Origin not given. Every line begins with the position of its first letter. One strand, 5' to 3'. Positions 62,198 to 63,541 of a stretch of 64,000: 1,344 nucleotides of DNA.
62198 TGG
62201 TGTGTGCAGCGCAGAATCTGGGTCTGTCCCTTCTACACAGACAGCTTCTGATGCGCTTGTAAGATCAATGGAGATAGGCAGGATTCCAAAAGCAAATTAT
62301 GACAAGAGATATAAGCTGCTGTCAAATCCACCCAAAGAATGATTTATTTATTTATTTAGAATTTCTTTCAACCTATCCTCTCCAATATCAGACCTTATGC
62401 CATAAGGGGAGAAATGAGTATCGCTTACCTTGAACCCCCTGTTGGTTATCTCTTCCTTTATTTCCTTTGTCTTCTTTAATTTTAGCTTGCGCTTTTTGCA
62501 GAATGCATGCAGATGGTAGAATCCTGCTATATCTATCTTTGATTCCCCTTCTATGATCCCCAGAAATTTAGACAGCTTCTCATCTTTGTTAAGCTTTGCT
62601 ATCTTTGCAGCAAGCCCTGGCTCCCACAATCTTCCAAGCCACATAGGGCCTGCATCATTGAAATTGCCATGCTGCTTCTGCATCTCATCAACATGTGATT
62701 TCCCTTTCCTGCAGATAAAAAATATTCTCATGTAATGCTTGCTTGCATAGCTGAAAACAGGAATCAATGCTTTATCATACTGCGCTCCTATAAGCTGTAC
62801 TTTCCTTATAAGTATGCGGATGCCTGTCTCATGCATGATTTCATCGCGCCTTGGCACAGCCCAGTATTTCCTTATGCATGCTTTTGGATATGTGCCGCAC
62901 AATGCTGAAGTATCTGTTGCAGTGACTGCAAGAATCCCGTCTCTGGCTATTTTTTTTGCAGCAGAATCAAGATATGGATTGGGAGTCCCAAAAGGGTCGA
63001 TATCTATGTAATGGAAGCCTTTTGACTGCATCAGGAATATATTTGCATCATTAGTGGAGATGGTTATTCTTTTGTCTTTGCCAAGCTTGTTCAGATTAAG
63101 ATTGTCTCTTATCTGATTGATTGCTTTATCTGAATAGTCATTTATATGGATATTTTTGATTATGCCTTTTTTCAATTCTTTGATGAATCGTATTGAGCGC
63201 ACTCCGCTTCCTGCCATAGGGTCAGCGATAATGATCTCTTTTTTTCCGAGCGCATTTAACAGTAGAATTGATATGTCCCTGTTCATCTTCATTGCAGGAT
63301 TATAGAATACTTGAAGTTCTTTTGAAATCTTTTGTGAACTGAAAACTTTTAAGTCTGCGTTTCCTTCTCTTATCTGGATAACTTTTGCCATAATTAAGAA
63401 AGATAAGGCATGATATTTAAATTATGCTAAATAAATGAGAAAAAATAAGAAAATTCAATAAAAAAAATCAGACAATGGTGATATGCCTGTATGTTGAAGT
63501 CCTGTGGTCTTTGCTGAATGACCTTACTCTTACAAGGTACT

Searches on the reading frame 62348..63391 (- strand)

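Call 62: search_protein_families(library=pfam, proteins=[window:62348-63391:-], max_evalue=0.0001)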
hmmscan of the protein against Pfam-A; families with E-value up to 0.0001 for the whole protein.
window:62348-63391:- (347 aa): 1 family
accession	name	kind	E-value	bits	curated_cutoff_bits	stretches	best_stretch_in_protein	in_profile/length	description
PF02005.22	TRM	-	4.7e-98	329.3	27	2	13-242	4-237/376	N2,N2-dimethylguanosine tRNA methyltransferase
